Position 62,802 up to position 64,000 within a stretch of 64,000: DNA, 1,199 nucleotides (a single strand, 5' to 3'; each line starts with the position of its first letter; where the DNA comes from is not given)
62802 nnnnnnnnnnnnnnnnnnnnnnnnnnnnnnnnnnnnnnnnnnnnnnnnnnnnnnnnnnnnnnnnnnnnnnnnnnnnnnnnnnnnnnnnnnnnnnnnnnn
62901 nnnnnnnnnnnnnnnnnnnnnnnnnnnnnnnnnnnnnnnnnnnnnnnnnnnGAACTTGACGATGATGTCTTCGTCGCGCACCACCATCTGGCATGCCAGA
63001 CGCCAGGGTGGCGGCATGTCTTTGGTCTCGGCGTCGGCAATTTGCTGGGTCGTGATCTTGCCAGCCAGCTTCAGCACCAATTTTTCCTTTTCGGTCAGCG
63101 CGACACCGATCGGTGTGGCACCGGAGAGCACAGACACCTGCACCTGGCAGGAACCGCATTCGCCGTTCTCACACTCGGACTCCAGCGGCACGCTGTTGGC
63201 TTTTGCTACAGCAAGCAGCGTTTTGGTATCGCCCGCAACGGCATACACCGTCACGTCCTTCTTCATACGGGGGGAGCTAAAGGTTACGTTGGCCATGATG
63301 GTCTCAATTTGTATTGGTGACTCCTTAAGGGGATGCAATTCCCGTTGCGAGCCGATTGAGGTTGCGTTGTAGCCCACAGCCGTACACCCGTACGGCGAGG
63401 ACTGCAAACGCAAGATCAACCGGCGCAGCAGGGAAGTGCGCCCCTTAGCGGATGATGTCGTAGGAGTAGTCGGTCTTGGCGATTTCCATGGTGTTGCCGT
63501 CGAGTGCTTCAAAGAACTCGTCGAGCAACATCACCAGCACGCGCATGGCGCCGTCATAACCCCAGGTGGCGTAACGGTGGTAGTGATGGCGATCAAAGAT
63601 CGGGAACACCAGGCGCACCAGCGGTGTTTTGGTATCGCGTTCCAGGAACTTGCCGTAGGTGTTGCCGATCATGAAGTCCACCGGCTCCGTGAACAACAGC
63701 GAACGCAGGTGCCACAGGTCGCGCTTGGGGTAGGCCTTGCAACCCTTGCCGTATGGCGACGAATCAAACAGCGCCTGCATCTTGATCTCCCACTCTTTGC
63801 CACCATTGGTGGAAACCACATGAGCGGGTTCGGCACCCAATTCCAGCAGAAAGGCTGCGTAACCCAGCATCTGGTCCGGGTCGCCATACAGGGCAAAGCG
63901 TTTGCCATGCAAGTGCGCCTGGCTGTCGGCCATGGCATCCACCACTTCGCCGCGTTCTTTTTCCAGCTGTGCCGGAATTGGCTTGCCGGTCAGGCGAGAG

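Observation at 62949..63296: FeSII (Shethna protein II)-like ferredoxin directly downstream of nifK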

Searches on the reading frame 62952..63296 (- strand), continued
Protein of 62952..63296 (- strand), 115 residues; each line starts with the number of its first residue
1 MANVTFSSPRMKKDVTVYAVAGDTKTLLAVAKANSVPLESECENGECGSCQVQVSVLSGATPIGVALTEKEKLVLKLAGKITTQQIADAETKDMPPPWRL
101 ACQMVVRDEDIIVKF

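Call 87: find_encoding_contigs(protein=P0391, flank=6000, max_places=2)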
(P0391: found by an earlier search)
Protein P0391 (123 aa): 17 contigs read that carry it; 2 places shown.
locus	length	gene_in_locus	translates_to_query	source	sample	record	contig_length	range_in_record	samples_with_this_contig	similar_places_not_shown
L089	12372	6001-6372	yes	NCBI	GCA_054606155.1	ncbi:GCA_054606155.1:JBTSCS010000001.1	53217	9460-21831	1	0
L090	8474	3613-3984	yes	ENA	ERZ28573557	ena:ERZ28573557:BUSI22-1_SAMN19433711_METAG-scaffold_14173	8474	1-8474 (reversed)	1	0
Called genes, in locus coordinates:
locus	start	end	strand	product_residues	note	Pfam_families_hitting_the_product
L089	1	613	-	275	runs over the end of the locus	PF07357:DRAT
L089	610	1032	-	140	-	PF00072:Response_reg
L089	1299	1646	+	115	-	PF02082:Rrf2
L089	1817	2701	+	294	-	PF00142:Fer4_NifH, PF01656:CbiA, PF02374:ArsA_ATPase (weak), PF10609:ParA (faint), PF13614:AAA_31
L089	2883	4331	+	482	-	PF00148:Oxidored_nitro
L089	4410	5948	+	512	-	PF11844:DUF3364, PF00148:Oxidored_nitro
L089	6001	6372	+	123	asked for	PF00111:Fer2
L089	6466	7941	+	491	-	PF00148:Oxidored_nitro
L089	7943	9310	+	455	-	PF00148:Oxidored_nitro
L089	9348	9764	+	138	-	PF02579:Nitro_FeMo-Co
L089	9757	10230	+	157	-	PF03270:DUF269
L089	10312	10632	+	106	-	PF05082:Rop-like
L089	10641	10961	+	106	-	PF25160:LdpA_Fe-S-bd (weak), PF14697:Fer4_21 (weak), PF00037:Fer4 (weak), PF12837:Fer4_6 (weak), PF13183:Fer4_8 (weak), PF13237:Fer4_10, PF12838:Fer4_7, PF13484:Fer4_16, +3 more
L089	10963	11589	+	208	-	PF04891:NifQ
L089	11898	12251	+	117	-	-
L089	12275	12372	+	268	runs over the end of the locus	PF00126:HTH_1, PF03459:TOBE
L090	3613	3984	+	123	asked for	PF00111:Fer2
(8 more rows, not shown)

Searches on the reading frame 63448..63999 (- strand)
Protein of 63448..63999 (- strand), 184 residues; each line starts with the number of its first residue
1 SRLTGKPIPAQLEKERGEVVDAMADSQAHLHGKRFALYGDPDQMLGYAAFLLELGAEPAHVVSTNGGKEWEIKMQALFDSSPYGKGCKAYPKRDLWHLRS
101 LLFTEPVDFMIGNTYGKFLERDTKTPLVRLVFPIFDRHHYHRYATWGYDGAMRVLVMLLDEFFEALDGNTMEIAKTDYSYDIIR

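Call 17: search_protein_families(library=ncbifam, proteins=[window:63448-63999:-], max_evalue=0.001)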
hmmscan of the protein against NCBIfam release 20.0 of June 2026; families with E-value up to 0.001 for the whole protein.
window:63448-63999:- (184 aa): 5 families
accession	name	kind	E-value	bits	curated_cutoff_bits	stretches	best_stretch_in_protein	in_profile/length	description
TIGR01286.1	nifK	equivalog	1.8e-81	274.2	427.3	1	1-184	332-516/516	nitrogenase molybdenum-iron protein subunit beta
TIGR02931.1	anfK_nitrog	equivalog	4.6e-24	84.9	853.85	1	2-164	281-446/461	Fe-only nitrogenase subunit beta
TIGR02932.1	vnfK_nitrog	equivalog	4.7e-24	85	873.95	1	2-166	278-444/457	V-containing nitrogenase subunit beta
TIGR01285.1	nifN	equivalog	6.4e-21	74.8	326.8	1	2-156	282-424/433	nitrogenase iron-molybdenum cofactor biosynthesis protein NifN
NF011047.0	PRK14477.1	equivalog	2.8e-14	51.9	1229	1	2-157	757-899/917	bifunctional nitrogenase iron-molybdenum cofactor biosynthesis protein NifEN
